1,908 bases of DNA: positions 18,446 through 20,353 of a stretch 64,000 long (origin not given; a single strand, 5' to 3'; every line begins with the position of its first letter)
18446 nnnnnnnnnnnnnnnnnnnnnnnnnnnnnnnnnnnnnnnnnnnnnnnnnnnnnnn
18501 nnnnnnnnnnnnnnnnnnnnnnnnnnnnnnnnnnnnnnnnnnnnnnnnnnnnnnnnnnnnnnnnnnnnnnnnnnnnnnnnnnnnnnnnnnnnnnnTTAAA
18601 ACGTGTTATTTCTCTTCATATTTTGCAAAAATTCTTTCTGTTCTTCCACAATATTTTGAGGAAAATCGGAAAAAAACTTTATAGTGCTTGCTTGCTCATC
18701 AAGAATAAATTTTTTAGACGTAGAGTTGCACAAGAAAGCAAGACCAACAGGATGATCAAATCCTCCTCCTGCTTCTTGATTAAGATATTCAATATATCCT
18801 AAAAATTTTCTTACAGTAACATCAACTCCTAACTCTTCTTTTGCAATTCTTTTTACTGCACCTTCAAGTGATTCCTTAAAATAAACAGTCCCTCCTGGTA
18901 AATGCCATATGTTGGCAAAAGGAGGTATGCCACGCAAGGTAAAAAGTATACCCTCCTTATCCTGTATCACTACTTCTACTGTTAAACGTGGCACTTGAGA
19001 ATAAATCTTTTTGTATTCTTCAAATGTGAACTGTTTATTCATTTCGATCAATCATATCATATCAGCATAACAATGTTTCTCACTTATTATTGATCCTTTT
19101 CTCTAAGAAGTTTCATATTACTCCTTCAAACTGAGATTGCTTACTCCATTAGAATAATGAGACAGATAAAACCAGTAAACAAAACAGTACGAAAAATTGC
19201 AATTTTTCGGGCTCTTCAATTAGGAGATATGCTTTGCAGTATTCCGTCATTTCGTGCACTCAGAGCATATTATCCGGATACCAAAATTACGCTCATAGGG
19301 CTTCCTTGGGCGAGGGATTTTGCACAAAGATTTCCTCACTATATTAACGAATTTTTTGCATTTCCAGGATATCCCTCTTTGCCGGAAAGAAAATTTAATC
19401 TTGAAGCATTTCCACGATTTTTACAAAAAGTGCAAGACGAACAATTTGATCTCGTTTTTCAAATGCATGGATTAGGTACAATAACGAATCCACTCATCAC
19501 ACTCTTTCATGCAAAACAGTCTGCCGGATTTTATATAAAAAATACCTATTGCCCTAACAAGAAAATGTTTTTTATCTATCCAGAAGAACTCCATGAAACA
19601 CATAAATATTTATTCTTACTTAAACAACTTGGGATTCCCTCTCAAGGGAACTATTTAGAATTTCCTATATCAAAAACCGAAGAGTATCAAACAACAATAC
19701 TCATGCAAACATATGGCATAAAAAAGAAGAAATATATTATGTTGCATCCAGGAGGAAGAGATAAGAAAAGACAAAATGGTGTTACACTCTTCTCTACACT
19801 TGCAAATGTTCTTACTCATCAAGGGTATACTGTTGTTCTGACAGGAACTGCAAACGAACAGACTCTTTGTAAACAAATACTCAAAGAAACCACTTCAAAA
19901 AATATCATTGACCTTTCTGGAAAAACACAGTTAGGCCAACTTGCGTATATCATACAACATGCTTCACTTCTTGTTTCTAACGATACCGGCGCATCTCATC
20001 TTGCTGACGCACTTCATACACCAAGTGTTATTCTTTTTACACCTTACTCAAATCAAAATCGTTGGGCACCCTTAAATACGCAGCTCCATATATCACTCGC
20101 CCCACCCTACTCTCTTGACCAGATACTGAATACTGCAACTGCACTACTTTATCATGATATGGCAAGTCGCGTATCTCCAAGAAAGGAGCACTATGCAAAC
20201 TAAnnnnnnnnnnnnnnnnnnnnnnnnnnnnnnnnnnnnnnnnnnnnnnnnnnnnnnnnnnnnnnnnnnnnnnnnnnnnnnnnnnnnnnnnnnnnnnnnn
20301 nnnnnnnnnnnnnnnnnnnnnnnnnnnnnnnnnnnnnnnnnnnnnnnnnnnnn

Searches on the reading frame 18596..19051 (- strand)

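Call 7: search_protein_families(library=pfam, proteins=[window:18596-19051:-], max_evalue=10)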
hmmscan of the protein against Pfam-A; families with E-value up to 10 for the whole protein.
window:18596-19051:- (151 aa): 3 families
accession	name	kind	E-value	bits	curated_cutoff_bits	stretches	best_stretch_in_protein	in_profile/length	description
PF00293.34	NUDIX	-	5.7e-12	46.2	21.1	1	21-126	2-112/134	NUDIX domain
PF24723.1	DUF7675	-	0.045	14.1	27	1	125-143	33-51/65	Family of unknown function (DUF7675)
PF17593.7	DUF5490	-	0.07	13.6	27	1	128-148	5-25/62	Family of unknown function (DUF5490)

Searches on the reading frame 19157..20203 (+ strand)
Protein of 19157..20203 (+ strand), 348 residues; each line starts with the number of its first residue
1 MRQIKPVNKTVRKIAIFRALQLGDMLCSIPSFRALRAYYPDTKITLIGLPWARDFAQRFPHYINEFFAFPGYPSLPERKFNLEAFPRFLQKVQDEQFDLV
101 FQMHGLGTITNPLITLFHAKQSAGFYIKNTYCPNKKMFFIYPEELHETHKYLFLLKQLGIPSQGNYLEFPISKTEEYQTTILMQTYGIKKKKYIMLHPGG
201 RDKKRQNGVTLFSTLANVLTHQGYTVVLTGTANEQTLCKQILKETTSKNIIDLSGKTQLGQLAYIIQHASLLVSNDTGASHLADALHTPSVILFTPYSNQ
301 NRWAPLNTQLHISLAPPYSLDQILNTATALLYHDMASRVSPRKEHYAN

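Call 6: search_protein_families(library=ncbifam, proteins=[window:19157-20203:+], max_evalue=0.01)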
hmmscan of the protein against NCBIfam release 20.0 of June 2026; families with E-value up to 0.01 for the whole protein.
window:19157-20203:+ (348 aa): 8 families
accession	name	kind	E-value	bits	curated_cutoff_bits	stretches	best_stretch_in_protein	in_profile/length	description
TIGR02201.1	heptsyl_trn_III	equivalog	1.1e-26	93.7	170.2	1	21-316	9-307/344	putative lipopolysaccharide heptosyltransferase III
NF007742.0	PRK10422.1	equivalog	1.2e-23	83.5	467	1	8-310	2-303/352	lipopolysaccharide core heptosyltransferase RfaQ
TIGR02193.1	heptsyl_trn_I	equivalog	1.3e-21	77.2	185.3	1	13-305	1-291/320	lipopolysaccharide heptosyltransferase I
TIGR02195.1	heptsyl_trn_II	equivalog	3.7e-21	75.6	134.6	1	21-313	9-300/339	lipopolysaccharide heptosyltransferase II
NF008162.0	PRK10916.1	equivalog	4e-20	72.3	569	2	209-309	199-301/348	ADP-heptose--LPS heptosyltransferase RfaF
NF008204.0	PRK10964.1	equivalog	3.6e-11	42.8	437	1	87-296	77-281/322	lipopolysaccharide heptosyltransferase RfaC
TIGR04372.1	glycosyl_04372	domain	2.6e-05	23.8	45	1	192-298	17-115/207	TIGR04372 family glycosyltransferase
TIGR04414.1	hepto_Aah_TibC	equivalog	0.00073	18.6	200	1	203-293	217-305/374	autotransporter strand-loop-strand O-heptosyltransferase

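Call 7: search_protein_families(library=pfam, proteins=[window:19157-20203:+], max_evalue=10)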
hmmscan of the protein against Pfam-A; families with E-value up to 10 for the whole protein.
window:19157-20203:+ (348 aa): 2 families
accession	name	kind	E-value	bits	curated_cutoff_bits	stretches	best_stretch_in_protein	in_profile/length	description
PF01075.23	Glyco_transf_9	-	9.1e-27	94.4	22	1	87-315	3-229/247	Glycosyltransferase family 9 (heptosyltransferase)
PF00534.26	Glycos_transf_1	-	0.19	11.7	26.4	1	183-274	6-98/172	Glycosyl transferases group 1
